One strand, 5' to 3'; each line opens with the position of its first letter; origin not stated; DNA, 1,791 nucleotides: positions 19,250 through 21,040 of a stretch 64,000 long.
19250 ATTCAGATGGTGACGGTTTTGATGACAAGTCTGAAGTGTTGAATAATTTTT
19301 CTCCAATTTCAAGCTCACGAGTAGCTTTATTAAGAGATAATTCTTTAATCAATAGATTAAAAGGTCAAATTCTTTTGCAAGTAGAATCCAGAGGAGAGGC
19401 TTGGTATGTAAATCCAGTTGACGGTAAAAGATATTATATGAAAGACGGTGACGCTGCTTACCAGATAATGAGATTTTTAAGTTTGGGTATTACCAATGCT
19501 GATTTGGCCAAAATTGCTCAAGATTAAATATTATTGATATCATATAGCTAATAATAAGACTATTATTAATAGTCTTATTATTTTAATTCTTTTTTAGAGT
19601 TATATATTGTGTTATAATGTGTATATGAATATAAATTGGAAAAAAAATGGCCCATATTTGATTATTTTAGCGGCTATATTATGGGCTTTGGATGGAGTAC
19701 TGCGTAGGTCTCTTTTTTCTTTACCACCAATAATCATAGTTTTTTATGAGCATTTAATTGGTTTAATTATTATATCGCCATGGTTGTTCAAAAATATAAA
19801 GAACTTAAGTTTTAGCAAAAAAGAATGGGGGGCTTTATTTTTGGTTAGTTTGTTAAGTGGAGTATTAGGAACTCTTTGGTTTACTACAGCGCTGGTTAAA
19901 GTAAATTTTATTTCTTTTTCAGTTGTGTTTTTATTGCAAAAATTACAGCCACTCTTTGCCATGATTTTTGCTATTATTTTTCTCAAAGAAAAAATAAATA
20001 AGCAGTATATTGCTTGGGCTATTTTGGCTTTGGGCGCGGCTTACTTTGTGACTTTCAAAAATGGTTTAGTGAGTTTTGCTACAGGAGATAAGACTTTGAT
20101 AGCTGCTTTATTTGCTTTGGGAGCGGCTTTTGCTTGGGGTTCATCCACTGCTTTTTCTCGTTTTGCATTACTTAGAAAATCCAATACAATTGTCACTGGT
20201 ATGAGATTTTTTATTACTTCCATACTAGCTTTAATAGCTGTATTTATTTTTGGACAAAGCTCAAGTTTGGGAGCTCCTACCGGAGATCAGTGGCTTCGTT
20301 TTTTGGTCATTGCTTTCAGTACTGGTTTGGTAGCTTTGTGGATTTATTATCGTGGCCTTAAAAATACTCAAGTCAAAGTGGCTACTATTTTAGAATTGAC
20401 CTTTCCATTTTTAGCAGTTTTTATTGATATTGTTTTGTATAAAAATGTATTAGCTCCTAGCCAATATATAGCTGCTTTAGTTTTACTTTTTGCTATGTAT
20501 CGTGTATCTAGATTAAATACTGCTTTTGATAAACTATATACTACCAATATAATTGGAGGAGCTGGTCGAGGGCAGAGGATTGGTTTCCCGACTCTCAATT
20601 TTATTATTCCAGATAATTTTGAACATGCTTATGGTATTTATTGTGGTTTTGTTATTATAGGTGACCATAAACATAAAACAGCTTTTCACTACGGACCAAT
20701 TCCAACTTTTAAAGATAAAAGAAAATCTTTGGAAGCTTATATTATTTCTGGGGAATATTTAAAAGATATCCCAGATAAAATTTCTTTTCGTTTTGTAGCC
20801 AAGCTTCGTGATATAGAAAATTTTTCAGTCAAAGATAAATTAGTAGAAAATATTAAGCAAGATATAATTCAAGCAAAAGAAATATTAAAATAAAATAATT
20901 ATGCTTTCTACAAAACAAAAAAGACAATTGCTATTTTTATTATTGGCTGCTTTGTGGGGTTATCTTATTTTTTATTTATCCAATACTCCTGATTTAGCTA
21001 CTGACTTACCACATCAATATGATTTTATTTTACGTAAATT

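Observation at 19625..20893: Membrane transporter (DMT/EamA fold) fused in-frame to a riboflavin kinase domain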

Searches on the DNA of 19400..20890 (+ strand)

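Call 7: search_rna_families(source=window, start=19400, end=19750, threshold=evalue, max_evalue=10)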
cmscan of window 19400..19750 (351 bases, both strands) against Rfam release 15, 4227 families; matches with E-value up to 10: 5.
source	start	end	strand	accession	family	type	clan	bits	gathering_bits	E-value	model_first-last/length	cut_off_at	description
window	19549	19583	+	RF03664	MIR6288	Gene; miRNA;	-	15.8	74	2.4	1-92/92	no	MIR6288 microRNA precursor family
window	19601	19656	+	RF00355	snoR28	Gene; snRNA; snoRNA; CD-box;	-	15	45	5.8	1-78/78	no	Small nucleolar RNA snoR28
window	19549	19583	+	RF04145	MIR8706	Gene; miRNA;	-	14.6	95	5.8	1-101/101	no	MIR8706 microRNA precursor family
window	19549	19583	-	RF04145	MIR8706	Gene; miRNA;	-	14.4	95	6.7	1-101/101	no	MIR8706 microRNA precursor family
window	19434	19504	+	RF01123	sR35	Gene; snRNA; snoRNA; CD-box;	-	12.2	60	1.4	1-57/57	no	Small nucleolar RNA sR35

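Call 30: search_rna_families(sources=[L002, L005, L006, L007, L008], threshold=gathering)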
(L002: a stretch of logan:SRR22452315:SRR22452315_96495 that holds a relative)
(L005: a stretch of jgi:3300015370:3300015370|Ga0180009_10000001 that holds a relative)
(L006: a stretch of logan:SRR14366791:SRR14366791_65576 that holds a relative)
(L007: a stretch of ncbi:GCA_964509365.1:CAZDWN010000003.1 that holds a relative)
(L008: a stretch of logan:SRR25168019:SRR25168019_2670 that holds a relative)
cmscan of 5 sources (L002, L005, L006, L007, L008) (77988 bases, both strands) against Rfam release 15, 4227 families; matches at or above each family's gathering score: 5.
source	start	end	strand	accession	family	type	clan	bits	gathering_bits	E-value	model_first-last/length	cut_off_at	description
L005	6815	6888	-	RF00005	tRNA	Gene; tRNA;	CL00001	72.5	29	8e-14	1-71/71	no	tRNA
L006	4165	4236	-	RF00005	tRNA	Gene; tRNA;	CL00001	69.6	29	4.9e-13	1-71/71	no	tRNA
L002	7721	7792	+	RF00005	tRNA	Gene; tRNA;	CL00001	67.3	29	2.1e-12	1-71/71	no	tRNA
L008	922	992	+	RF00005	tRNA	Gene; tRNA;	CL00001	61.1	29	1.1e-10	1-71/71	no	tRNA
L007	12717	12789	-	RF00005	tRNA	Gene; tRNA;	CL00001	55.1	29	4.9e-09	1-71/71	no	tRNA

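Call 59: search_rna_families(sources=[L013, L014, L015, L016, L017, L018, L020, L022, L023, L024, L025, L027, L028, L030, L031, L032, L035, L039, L040, L042], threshold=gathering)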
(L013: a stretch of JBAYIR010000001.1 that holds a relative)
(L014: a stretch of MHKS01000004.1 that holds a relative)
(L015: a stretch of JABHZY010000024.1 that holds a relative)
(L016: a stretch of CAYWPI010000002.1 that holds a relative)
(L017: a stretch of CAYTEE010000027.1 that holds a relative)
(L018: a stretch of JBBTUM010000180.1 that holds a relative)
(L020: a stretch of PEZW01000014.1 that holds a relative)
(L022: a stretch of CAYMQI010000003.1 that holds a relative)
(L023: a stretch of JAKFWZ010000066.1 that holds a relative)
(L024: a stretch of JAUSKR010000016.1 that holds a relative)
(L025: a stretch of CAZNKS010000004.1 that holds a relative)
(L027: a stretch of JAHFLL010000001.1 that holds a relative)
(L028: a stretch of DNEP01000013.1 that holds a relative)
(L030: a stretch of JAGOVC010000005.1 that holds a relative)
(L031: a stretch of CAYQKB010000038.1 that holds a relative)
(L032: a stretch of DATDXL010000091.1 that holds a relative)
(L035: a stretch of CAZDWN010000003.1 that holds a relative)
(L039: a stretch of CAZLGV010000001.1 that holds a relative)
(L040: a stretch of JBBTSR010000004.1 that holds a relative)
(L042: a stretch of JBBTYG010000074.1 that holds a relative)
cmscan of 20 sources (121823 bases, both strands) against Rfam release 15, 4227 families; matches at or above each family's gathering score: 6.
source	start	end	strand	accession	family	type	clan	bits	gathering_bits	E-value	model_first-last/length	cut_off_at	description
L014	5419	5803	-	RF00023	tmRNA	Gene;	CL00001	122.7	47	3.5e-47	1-374/374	no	transfer-messenger RNA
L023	2214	2346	+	RF00050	FMN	Cis-reg; riboswitch;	-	105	66.2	4.4e-23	1-138/138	no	FMN riboswitch aptamer (RFN element)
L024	5826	6211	+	RF00023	tmRNA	Gene;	CL00001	95.1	47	1.6e-35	1-374/374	no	transfer-messenger RNA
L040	2311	2437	+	RF00050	FMN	Cis-reg; riboswitch;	-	76.1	66.2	3.4e-15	1-138/138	no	FMN riboswitch aptamer (RFN element)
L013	1176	1249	+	RF00005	tRNA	Gene; tRNA;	CL00001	70.9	29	3.4e-13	1-71/71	no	tRNA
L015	6079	6257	-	RF00023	tmRNA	Gene;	CL00001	52.4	47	1.8e-17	186-374/374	5'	transfer-messenger RNA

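Call 60: search_rna_families(sources=[L044, L045, L048, L050, L051, L055, L058, L059, L061, L062, L065, L066, L069, L070, L072, L076, L079, L081, L084, L090], threshold=gathering)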
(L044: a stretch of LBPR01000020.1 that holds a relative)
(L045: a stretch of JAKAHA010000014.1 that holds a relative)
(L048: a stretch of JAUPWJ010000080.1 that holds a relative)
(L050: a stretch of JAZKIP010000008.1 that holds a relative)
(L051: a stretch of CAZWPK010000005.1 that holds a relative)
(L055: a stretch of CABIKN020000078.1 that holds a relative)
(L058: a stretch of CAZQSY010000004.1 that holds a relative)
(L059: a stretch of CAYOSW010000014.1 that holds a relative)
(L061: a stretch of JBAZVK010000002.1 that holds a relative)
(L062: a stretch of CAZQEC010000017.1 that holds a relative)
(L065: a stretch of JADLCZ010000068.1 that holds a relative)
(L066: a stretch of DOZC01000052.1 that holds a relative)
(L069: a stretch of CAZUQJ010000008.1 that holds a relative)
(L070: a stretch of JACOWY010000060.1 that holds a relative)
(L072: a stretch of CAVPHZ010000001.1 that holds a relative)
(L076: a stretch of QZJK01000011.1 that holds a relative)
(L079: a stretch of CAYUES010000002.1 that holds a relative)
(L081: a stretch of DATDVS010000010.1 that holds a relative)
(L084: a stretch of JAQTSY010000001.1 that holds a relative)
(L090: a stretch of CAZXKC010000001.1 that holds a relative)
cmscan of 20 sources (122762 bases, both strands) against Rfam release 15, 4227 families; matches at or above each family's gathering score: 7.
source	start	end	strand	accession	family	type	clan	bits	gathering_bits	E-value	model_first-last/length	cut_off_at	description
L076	2309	2427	+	RF00050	FMN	Cis-reg; riboswitch;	-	106.5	66.2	1.8e-23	1-138/138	no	FMN riboswitch aptamer (RFN element)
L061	2272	2393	+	RF00050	FMN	Cis-reg; riboswitch;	-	102.4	66.2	2.2e-22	1-138/138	no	FMN riboswitch aptamer (RFN element)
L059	2228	2344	+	RF00050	FMN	Cis-reg; riboswitch;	-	102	66.2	3e-22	1-138/138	no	FMN riboswitch aptamer (RFN element)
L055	2303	2437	+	RF00050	FMN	Cis-reg; riboswitch;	-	87.5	66.2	2.6e-18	1-138/138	no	FMN riboswitch aptamer (RFN element)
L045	2308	2437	+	RF00050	FMN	Cis-reg; riboswitch;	-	84.4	66.2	1.9e-17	1-138/138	no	FMN riboswitch aptamer (RFN element)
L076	1056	1128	+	RF00005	tRNA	Gene; tRNA;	CL00001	68.2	29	1.9e-12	1-71/71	no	tRNA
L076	943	1014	+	RF00005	tRNA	Gene; tRNA;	CL00001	66.2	29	6.5e-12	1-71/71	no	tRNA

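Call 61: search_rna_families(sources=[L012, L019, L021, L026, L029, L033, L034, L036, L037, L038, L041, L043, L046, L047, L049, L052, L053, L054, L056, L057], threshold=gathering)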
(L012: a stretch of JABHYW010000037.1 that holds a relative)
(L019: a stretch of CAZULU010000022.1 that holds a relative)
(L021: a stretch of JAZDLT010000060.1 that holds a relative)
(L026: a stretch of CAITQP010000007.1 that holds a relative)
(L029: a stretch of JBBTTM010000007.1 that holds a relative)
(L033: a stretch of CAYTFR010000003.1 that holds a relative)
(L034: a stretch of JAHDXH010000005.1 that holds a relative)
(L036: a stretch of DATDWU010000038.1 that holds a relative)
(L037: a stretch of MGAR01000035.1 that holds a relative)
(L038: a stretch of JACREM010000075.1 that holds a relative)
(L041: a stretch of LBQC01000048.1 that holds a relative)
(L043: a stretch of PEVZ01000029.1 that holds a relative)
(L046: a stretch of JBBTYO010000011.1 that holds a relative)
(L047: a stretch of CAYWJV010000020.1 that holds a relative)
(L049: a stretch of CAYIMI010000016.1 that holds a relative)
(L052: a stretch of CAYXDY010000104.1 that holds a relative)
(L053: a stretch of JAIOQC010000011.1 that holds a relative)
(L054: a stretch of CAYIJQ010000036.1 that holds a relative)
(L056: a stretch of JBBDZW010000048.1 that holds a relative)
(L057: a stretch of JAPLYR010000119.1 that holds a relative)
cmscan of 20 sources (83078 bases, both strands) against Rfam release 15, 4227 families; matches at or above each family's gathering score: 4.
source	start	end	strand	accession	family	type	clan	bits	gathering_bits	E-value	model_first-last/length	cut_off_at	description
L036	69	188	+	RF00050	FMN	Cis-reg; riboswitch;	-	82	66.2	5.7e-17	1-138/138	no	FMN riboswitch aptamer (RFN element)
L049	2312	2436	+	RF00050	FMN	Cis-reg; riboswitch;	-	75.4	66.2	3.6e-15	1-138/138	no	FMN riboswitch aptamer (RFN element)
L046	2270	2396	+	RF00050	FMN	Cis-reg; riboswitch;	-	74.9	66.2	5e-15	1-138/138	no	FMN riboswitch aptamer (RFN element)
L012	65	138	+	RF00005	tRNA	Gene; tRNA;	CL00001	72.2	29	1e-13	1-71/71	no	tRNA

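Call 62: search_rna_families(sources=[L060, L063, L064, L067, L068, L071, L073, L074, L075, L077, L078, L080, L082, L083, L085, L086, L087, L088, L089, L091], threshold=gathering)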
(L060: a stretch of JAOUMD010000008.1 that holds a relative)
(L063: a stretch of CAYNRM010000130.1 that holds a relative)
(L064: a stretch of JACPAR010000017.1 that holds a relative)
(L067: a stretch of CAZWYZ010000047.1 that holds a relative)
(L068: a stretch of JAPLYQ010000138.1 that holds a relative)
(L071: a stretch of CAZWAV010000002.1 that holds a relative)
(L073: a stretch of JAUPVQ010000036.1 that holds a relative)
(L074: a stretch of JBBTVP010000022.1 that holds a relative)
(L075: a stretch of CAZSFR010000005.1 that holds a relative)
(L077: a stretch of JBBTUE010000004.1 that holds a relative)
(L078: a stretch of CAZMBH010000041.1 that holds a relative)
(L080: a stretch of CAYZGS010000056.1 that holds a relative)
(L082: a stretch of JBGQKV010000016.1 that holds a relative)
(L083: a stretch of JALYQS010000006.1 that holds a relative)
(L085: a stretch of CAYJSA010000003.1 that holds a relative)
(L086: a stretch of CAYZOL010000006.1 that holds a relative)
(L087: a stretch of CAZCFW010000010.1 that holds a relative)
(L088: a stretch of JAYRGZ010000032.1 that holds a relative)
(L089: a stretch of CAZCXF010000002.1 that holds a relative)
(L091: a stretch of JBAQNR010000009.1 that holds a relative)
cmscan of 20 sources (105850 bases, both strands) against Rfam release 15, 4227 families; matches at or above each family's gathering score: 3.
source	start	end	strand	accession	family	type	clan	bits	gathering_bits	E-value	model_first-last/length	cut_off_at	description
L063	1331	1450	+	RF00050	FMN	Cis-reg; riboswitch;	-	101.1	66.2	4.6e-22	1-138/138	no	FMN riboswitch aptamer (RFN element)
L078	2275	2398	+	RF00050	FMN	Cis-reg; riboswitch;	-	74.6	66.2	7.4e-15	1-138/138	no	FMN riboswitch aptamer (RFN element)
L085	150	224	+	RF00005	tRNA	Gene; tRNA;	CL00001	60.5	29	2.1e-10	1-71/71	no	tRNA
